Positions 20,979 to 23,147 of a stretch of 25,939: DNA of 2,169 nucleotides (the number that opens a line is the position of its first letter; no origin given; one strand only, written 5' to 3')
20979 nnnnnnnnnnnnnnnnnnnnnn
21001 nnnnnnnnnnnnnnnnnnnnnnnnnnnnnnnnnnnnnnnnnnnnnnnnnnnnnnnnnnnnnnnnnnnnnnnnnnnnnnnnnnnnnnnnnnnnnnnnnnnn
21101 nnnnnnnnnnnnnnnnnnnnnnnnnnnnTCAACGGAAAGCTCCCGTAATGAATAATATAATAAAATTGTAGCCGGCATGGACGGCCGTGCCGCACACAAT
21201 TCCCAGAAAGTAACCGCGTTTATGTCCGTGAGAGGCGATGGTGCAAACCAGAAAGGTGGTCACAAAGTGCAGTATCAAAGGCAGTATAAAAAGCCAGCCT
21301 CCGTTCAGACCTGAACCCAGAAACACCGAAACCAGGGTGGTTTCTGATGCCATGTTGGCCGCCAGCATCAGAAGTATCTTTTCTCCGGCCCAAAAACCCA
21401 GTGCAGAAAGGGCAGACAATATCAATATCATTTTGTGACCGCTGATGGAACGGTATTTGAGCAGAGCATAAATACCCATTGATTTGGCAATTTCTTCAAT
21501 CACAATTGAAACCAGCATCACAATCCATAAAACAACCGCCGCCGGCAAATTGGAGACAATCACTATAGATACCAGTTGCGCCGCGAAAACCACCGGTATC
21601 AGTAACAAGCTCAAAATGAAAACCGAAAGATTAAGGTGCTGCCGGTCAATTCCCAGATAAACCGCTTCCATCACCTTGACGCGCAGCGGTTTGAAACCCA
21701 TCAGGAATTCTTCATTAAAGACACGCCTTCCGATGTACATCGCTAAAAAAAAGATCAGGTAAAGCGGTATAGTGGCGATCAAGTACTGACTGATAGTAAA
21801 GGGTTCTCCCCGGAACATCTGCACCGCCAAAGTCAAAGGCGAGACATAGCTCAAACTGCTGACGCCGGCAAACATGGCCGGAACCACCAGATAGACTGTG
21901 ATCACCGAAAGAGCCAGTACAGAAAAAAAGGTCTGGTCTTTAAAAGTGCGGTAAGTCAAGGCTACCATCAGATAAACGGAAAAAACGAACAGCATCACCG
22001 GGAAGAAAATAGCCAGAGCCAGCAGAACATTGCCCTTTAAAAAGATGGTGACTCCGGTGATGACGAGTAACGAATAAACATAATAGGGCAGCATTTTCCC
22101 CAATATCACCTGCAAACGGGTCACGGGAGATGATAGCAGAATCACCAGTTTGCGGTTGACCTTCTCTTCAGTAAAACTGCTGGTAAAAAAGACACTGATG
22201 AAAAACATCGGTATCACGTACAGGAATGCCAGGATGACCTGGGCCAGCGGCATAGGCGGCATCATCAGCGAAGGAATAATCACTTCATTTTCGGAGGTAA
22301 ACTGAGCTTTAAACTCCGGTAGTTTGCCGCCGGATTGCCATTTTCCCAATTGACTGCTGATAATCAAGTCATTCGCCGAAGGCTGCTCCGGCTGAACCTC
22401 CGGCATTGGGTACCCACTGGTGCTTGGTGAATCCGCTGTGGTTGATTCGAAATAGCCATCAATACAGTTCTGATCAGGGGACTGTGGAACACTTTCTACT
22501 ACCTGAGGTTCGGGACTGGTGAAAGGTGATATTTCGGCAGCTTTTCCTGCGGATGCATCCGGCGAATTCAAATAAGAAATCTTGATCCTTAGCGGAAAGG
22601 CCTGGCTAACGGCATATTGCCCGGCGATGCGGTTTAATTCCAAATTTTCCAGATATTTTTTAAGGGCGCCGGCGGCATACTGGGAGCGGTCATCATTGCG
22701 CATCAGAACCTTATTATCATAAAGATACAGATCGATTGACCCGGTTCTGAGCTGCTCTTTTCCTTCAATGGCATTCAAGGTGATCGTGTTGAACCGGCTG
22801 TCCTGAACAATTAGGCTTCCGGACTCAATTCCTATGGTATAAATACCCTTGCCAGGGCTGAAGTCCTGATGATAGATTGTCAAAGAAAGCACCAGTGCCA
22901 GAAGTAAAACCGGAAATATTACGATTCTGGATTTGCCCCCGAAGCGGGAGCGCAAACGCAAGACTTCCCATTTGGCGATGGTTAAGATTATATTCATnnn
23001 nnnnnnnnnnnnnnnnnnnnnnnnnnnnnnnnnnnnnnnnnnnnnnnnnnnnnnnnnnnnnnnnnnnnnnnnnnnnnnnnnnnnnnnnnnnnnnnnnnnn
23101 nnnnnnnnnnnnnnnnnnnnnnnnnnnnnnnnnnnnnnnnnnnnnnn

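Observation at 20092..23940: ABC exporter with a built-in PrsW-type intramembrane protease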

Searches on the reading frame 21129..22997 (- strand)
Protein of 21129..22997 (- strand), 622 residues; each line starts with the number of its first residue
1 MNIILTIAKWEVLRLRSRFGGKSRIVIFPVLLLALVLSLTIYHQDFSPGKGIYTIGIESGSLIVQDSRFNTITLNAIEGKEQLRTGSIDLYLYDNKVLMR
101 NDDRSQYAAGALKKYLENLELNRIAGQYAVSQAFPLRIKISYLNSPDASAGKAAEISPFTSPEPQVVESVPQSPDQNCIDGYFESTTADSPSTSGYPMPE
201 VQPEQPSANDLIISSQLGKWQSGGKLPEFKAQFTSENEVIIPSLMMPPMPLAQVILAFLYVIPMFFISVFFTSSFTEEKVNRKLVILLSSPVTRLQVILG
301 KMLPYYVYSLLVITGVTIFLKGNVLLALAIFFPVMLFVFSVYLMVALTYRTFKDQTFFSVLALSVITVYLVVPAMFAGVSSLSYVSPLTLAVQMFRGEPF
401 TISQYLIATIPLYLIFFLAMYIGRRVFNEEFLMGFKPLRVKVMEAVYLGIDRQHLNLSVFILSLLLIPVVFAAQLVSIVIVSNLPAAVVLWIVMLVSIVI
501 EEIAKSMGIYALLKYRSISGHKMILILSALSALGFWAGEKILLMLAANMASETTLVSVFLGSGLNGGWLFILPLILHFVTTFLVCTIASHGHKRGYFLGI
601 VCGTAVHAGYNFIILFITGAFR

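Call 3: search_protein_families(library=pfam, proteins=[window:21129-22997:-], max_evalue=0.1)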
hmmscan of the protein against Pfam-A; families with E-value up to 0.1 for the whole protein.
window:21129-22997:- (622 aa): 0 families

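Call 6: search_protein_families(library=ncbifam, proteins=[window:21129-22997:-], max_evalue=1)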
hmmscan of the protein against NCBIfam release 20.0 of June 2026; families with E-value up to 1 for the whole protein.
window:21129-22997:- (622 aa): 0 families

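Call 7: find_homologous_proteins(query=window:21129-22997:-, max_evalue=0.001)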
Query window:21129-22997:- (622 aa): 725 proteins with E <= 0.001 among 8000 candidates; the best 120 are listed.
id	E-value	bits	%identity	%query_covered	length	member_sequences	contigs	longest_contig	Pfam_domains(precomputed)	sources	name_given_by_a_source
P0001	0.0e+0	1337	100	100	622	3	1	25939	-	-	-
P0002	4.8e-295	998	73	100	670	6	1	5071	PF12698.14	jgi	jgi:hypothetical protein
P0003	1.7e-280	950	69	100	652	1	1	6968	PF12698.14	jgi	jgi:hypothetical protein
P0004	2.4e-268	910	69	100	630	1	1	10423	PF12679.14,PF12698.14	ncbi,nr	ncbi:MAG TPA: hypothetical protein VLH15_03745 [Dehalococcoidales bacterium]|nr:hypothetical protein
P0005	2.1e-232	791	60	100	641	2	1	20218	-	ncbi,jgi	jgi:ABC-type Na+ efflux pump permease subunit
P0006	1.1e-229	782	60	100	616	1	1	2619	-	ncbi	-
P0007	6.2e-229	779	59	100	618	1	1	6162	PF12698.14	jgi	jgi:ABC-type multidrug transport system permease subunit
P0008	1.6e-227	775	59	100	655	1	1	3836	PF12698.14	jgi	jgi:hypothetical protein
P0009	1.7e-227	775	60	100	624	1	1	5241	PF12698.14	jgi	jgi:hypothetical protein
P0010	5.0e-226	770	59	100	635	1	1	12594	PF12698.14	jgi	jgi:hypothetical protein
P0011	2.3e-225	768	58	100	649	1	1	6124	PF12698.14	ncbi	-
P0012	1.2e-223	762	59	100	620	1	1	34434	PF12698.14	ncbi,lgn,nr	ncbi:MAG: ABC transporter permease [Dehalococcoidales bacterium]|nr:ABC transporter permease [Dehalo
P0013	3.6e-219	747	59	100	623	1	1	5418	PF12698.14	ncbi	-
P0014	1.5e-218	745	56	100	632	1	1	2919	PF12698.14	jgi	jgi:ABC-type Na+ efflux pump permease subunit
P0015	1.9e-203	695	53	99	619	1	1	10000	PF12698.14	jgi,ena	-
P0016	1.9e-202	692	55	97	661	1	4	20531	PF12698.14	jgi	-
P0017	2.0e-197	675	55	98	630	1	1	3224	PF12698.14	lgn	-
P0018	9.0e-196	670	53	97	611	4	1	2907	PF12698.14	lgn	-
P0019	1.3e-195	669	80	64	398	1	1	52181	PF12698.14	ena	-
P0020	4.5e-193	661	52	98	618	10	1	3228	PF12698.14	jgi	jgi:ABC-type Na+ efflux pump permease subunit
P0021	5.5e-192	658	55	98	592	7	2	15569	PF12698.14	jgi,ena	-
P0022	2.3e-190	652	51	98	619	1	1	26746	PF12698.14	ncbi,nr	ncbi:MAG: ABC transporter permease subunit [Dehalococcoidales bacterium]|nr:ABC transporter permease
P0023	2.9e-190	652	52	98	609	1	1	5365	PF12698.14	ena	-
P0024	8.5e-190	650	52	99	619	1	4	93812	PF12698.14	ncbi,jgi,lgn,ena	-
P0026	1.5e-189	649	51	98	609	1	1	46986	PF12698.14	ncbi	-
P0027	1.7e-189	649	51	99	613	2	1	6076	PF12679.14,PF12698.14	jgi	jgi:ABC-type Na+ efflux pump permease subunit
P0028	2.8e-189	649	51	98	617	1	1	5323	PF12679.14,PF12698.14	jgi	jgi:hypothetical protein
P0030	4.8e-187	641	51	97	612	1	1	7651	PF12698.14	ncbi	ncbi:MAG: ABC transporter permease [Chloroflexota bacterium]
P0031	4.9e-187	641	50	99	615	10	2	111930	PF12698.14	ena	-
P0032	8.3e-187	640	52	99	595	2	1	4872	PF12679.14,PF12698.14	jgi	-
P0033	1.0e-186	640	51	99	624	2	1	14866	PF12698.14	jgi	jgi:hypothetical protein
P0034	1.4e-186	640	51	99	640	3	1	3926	PF12698.14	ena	-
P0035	1.9e-186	639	52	100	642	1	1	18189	PF12698.14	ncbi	-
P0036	2.9e-186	639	51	99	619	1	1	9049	PF12679.14,PF12698.14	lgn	-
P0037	5.8e-186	638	51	99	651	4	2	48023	PF12698.14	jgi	-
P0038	6.4e-186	637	52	98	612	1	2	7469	PF12679.14,PF12698.14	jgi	jgi:hypothetical protein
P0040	1.9e-185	636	51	100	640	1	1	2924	PF12679.14,PF12698.14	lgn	-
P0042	6.2e-185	634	51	98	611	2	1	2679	PF12698.14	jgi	jgi:hypothetical protein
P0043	7.7e-185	634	50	99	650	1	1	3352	PF12698.14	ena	-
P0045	2.4e-183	629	51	98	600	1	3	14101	PF12698.14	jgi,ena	-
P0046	3.3e-183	629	52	98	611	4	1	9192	PF12698.14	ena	-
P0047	4.3e-182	625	51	100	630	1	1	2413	PF12698.14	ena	-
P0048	5.2e-182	625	50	99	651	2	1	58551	PF12698.14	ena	-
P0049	2.4e-181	622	51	99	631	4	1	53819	PF12698.14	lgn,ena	-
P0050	4.5e-181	621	52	98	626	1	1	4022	PF12698.14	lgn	-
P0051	1.7e-180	620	49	99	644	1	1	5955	PF12679.14,PF12698.14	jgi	jgi:hypothetical protein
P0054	1.1e-179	617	51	98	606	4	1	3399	PF12698.14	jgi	jgi:ABC-type Na+ efflux pump permease subunit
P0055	1.5e-179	616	50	99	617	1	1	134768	PF12698.14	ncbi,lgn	-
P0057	3.6e-179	615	51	98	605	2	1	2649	PF12698.14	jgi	jgi:hypothetical protein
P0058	9.7e-179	614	48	99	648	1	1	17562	PF12679.14,PF12698.14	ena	-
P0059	1.4e-178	613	50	99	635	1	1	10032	PF12698.14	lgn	-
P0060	2.1e-178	613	49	100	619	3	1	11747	PF12698.14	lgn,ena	-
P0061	3.9e-178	612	50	100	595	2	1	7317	PF12698.14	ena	-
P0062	9.1e-178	611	49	99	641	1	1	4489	PF12698.14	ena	-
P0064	2.0e-177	609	50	99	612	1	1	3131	PF12698.14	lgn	-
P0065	4.9e-177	608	49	100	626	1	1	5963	PF12698.14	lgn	-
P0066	8.2e-177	607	49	98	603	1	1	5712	PF12698.14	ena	-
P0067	5.3e-176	605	49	98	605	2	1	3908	PF12698.14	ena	-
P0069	2.4e-175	603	50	99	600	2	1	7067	PF12698.14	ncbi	-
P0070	2.5e-175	602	50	98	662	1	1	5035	PF12698.14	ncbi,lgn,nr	ncbi:MAG: ABC transporter permease [Chloroflexota bacterium]|nr:ABC transporter permease [Chloroflex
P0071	4.9e-175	602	50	99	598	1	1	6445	PF12698.14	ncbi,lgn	-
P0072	2.4e-174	599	47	98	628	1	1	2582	PF12698.14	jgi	jgi:ABC-type Na+ efflux pump permease subunit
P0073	3.8e-174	599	48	100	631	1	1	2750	PF12698.14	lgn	-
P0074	2.4e-173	596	49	98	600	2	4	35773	PF12698.14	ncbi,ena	-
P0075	8.9e-173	594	50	99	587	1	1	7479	PF12698.14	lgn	-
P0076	1.0e-172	594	51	99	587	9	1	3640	PF12698.14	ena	-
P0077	5.0e-172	592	50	99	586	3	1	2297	PF12698.14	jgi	-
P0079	3.6e-171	589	49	98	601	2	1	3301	PF12679.14,PF12698.14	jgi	jgi:ABC-type Na+ efflux pump permease subunit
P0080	4.8e-171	588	49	100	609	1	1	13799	PF12698.14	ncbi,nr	ncbi:MAG: ABC transporter permease [Chloroflexi bacterium]|nr:ABC transporter permease [Chloroflexot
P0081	6.6e-171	588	49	99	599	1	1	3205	PF12679.14,PF12698.14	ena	-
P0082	7.4e-171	588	48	99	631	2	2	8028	PF12698.14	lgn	-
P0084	1.6e-170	587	48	99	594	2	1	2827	PF12679.14,PF12698.14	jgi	jgi:hypothetical protein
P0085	7.2e-170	584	47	99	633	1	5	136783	-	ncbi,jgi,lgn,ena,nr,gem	ncbi:MAG: ABC transporter permease [Chloroflexi bacterium]|jgi:hypothetical protein|nr:ABC transport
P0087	9.1e-170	584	47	99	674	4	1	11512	PF12698.14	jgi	-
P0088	3.5e-169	582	47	99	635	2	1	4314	PF12698.14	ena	-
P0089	2.3e-168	580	48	99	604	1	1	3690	PF12698.14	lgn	-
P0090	2.6e-168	579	47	99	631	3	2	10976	PF12698.14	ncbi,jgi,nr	ncbi:MAG: ABC transporter permease [Chloroflexi bacterium]|nr:ABC transporter permease [Chloroflexot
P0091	3.1e-168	579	46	99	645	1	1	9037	PF12698.14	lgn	-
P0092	6.0e-168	578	48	100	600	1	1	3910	PF12698.14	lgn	-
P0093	1.1e-167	577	47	99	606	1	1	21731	PF12698.14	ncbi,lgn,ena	-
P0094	1.4e-167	577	50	95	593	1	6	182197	PF12698.14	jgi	-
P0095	1.5e-167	577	50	94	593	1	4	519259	PF12698.14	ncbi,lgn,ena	-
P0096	4.0e-167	575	49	99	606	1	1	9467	PF12698.14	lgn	-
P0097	5.7e-167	575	47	99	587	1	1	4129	PF12698.14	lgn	-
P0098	7.2e-167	575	52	90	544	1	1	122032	PF12698.14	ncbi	ncbi:ABC transporter permease, partial [Chloroflexota bacterium]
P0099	1.4e-166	574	47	99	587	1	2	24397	PF12698.14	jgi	-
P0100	1.9e-166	573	48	99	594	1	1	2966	PF12698.14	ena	-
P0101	2.1e-166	573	49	91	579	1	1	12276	PF12698.14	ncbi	-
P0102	2.2e-166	573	49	99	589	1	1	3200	PF12698.14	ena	-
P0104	2.3e-166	573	49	99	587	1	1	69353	PF12698.14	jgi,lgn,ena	jgi:hypothetical protein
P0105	3.6e-166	572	47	99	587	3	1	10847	PF12698.14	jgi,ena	-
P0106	4.9e-166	572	47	99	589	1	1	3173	PF12679.14,PF12698.14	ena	-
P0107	6.6e-166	571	46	100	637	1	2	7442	PF12698.14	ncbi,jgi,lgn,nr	ncbi:MAG: ABC transporter permease [Chloroflexi bacterium]|nr:ABC transporter permease [Chloroflexot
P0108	7.1e-166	571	47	99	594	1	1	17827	PF12679.14,PF12698.14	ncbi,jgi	ncbi:MAG: ABC transporter permease subunit [Dehalococcoidia bacterium]|jgi:ABC-type Na+ efflux pump 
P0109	8.7e-166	571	50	98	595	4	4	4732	PF12698.14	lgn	-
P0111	1.5e-165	570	47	99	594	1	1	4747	PF12679.14,PF12698.14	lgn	-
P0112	3.6e-165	569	55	81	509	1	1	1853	PF12679.14,PF12698.14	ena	-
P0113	4.2e-165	569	63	68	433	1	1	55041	PF12698.14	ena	-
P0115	8.7e-165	568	47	99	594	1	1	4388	PF12698.14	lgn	-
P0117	2.0e-164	567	46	100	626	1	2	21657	PF12698.14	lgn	-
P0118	2.1e-164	566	49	99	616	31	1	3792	PF12698.14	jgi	-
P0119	4.0e-164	566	48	99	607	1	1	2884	PF12698.14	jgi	jgi:ABC-type Na+ efflux pump permease subunit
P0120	6.7e-164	565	48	100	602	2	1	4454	PF12698.14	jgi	-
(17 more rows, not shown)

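Call 16: find_encoding_contigs(protein=P0095, flank=8000, max_places=2)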
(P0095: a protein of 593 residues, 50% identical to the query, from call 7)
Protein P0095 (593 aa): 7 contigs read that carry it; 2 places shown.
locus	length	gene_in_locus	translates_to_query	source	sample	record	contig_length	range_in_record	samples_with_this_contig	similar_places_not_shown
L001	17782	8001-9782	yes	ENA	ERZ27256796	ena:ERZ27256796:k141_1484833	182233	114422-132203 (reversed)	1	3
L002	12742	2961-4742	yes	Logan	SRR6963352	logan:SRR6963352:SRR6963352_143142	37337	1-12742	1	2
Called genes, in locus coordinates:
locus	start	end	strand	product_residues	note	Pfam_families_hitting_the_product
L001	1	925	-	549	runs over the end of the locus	PF04773:FecR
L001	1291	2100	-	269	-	PF00753:Lactamase_B, PF19583:ODP, PF23023:Anti-Pycsar_Apyc1, PF12706:Lactamase_B_2 (weak)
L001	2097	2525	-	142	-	PF00027:cNMP_binding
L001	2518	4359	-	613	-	PF05226:CHASE2, PF00211:Guanylate_cyc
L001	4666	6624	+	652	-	PF13191:AAA_16 (faint), PF07728:AAA_5 (weak), PF01078:Mg_chelatase (weak), PF17863:AAA_lid_2, PF26791:AAPxQ, PF00092:VWA, PF13519:VWA_2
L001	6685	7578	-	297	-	PF00005:ABC_tran, PF13304:AAA_21 (weak)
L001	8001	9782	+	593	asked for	PF12698:ABC2_membrane_3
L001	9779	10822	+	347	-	PF12679:ABC2_membrane_2, PF13346:ABC2_membrane_5 (faint), PF12698:ABC2_membrane_3, PF12730:ABC2_membrane_4 (weak)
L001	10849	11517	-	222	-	PF01895:PhoU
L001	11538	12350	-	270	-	PF02463:SMC_N (weak), PF00005:ABC_tran, PF13304:AAA_21 (faint)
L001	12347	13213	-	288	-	PF00528:BPD_transp_1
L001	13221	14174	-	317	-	PF00528:BPD_transp_1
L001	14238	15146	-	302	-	PF12849:PBP_like_2, PF12727:PBP_like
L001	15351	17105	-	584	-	PF16736:sCache_like (weak), PF00672:HAMP, PF12860:PAS_7 (faint), PF00989:PAS, PF08448:PAS_4, PF13426:PAS_9 (weak), PF00512:HisKA, PF02518:HATPase_c, +1 more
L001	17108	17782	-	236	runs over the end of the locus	PF00072:Response_reg, PF23198:PDE8A_N (weak), PF00486:Trans_reg_C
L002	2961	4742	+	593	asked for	PF12698:ABC2_membrane_3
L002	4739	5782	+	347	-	PF12679:ABC2_membrane_2, PF13346:ABC2_membrane_5 (faint), PF12698:ABC2_membrane_3, PF12730:ABC2_membrane_4 (weak)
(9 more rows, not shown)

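Call 17: find_encoding_contigs(protein=P0085, flank=8000, max_places=2)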
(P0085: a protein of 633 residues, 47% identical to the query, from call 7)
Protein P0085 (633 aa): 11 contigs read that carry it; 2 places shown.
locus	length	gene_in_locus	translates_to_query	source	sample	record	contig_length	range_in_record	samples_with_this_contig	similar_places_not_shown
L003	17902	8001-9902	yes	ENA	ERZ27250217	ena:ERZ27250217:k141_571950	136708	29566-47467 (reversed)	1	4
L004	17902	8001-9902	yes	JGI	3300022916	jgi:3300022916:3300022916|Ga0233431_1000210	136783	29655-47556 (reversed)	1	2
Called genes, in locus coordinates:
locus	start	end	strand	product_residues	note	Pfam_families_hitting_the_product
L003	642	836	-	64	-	-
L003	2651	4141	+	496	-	PF04542:Sigma70_r2, PF04539:Sigma70_r3, PF04545:Sigma70_r4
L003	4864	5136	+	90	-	PF00076:RRM_1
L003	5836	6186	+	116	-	-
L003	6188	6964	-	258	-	PF01553:Acyltransferase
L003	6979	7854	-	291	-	PF00005:ABC_tran, PF13304:AAA_21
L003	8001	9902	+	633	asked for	-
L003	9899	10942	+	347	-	PF12679:ABC2_membrane_2, PF12698:ABC2_membrane_3, PF12730:ABC2_membrane_4 (weak)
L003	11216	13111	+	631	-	-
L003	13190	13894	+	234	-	PF01569:PAP2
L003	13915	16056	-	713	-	PF00989:PAS (weak), PF08448:PAS_4, PF13188:PAS_8 (weak), PF01590:GAF, PF13185:GAF_2, PF13492:GAF_3, PF00512:HisKA, PF02518:HATPase_c, +1 more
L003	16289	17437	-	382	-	PF03977:OAD_beta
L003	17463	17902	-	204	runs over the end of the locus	-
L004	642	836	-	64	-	-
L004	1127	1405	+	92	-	-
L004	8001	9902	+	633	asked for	-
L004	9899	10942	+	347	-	PF12679:ABC2_membrane_2, PF12698:ABC2_membrane_3, PF12730:ABC2_membrane_4 (weak)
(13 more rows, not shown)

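Call 21: find_related_loci(query=A1, collection=genome_contigs, flank=6000)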
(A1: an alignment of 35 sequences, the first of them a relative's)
Query A1 (622 aa) in genome_contigs; peptide patterns used: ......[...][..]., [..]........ (x = any residue, [..] = any of these).
280 stretches matched a pattern; 234 encode a relative of the query (tblastn E <= 1e-3); the best 80 are kept; 80 distinct loci.
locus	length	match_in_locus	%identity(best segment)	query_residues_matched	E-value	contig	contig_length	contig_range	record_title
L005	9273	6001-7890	69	1-622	0e+0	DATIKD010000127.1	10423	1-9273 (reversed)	MAG TPA_asm: Dehalococcoidales bacterium isolate SMAG_U15709 k141_161038, whole genome shotgun sequence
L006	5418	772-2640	59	1-622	0e+0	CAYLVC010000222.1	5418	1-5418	MAG TPA_asm: uncultured Dehalococcoidales bacterium isolate SRP192927_co7_416 genome assembly, contig: NODE_35890_length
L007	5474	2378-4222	52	1-620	0e+0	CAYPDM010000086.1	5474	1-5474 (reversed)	MAG TPA_asm: uncultured Dehalococcoidaceae bacterium isolate binchicken_co89_632 genome assembly, contig: NODE_32369_len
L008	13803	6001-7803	51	1-611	0e+0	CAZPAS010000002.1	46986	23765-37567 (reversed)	MAG TPA_asm: uncultured Dehalococcoidaceae bacterium isolate SRP214966_co2_178 genome assembly, contig: NODE_800_length_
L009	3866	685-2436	54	1-611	0e+0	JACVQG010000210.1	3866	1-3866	MAG: Dehalococcoidia bacterium isolate B4_bin.11 scaffold_10070, whole genome shotgun sequence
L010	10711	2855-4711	51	1-615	0e+0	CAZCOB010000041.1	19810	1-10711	MAG TPA_asm: uncultured Dehalococcoidaceae bacterium isolate binchicken_co100_344 genome assembly, contig: NODE_4199_len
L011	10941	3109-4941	51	1-615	0e+0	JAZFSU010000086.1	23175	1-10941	MAG: Dehalococcoidia bacterium isolate BS2bin.16 BS2bin.16_86, whole genome shotgun sequence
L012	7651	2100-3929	51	1-611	0e+0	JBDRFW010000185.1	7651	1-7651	MAG: Chloroflexota bacterium isolate MEGAHIT-group-1.392 k141_1453856, whole genome shotgun sequence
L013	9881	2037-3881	52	1-615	0e+0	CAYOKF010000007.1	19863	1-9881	MAG TPA_asm: uncultured Dehalococcoidaceae bacterium isolate binchicken_co334_148 genome assembly, contig: NODE_4671_len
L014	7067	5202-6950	50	1-615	0e+0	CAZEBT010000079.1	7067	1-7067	MAG TPA_asm: uncultured Dehalococcoidales bacterium isolate binchicken_co100_414 genome assembly, contig: NODE_17170_len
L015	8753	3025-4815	51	4-620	0e+0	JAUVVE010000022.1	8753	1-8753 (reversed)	MAG: Dehalococcoidia bacterium isolate CSMAG_1156 CSMAG_1156_k127_681107_length_8753_cov_150.0000, whole genome shotgun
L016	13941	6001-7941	50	1-615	0e+0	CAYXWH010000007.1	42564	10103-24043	MAG TPA_asm: uncultured Dehalococcoidaceae bacterium isolate binchicken_co334_258 genome assembly, contig: NODE_1381_len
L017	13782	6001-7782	52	4-615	0e+0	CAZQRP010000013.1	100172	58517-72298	MAG TPA_asm: uncultured Dehalococcoidales bacterium isolate binchicken_co178_251 genome assembly, contig: NODE_420_lengt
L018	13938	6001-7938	49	1-615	0e+0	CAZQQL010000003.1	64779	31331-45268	MAG TPA_asm: uncultured Dehalococcoidaceae bacterium isolate binchicken_co43_390 genome assembly, contig: NODE_499_lengt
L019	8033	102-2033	50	1-615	0e+0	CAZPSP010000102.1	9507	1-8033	MAG TPA_asm: uncultured Dehalococcoidaceae bacterium isolate binchicken_co43_185 genome assembly, contig: NODE_12878_len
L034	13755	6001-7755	46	1-615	4e-166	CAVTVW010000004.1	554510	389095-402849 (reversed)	MAG: uncultured Methanocellaceae archaeon isolate MFD09286.bin.2.135 genome assembly, contig: contig_43109, whole genome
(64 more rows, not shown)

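Call 35: predict_structure(alignment_id=A1)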
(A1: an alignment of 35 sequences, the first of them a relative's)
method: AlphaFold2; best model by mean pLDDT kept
length: 622 residues; sequences in the alignment: 35
mean_pLDDT: 71.4   pTM: 0.62
mean pLDDT of the five models: 71.4, 68.9, 67.4, 65.6, 65.1
residues with pLDDT >= 90: 132; 70-90: 242; 50-70: 130; < 50: 118
segments of 3 or more residues with pLDDT < 50: 42-50, 127-207, 227-234, 237-245
pLDDT, mean of each block of 10 residues (from residue 1): 55 59 60 61 40 78 76 86 85 83 71 71 53 39 35 28 30 30 29 32 41 52 49 42 52 81 87 69 63 83 91 93 93 94 82 76 85 77 86 87 88 91 76 75 87 92 90 78 76 88 95 91 96 91 68 55 58 92 95 90 94 80 64
secondary structure, 60 per line:
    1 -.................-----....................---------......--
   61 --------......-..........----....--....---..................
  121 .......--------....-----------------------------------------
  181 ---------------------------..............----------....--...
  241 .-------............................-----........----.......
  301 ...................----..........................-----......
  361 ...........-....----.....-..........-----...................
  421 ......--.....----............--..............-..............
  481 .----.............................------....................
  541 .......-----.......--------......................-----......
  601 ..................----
elements in order: H2-18 H24-43 E53-58 E69-74 H76-85 E90-93 E96-99 H103-127 E136-139 H208-221 E232-235 E238-241 H249-276 H282-289 H294-319 H324-349 H355-371 H373-376 H381-385 H387-396 H402-426 H429-433 H438-449 H452-465 H467-481 H486-514 H521-547 H553-559 H568-589 H595-618
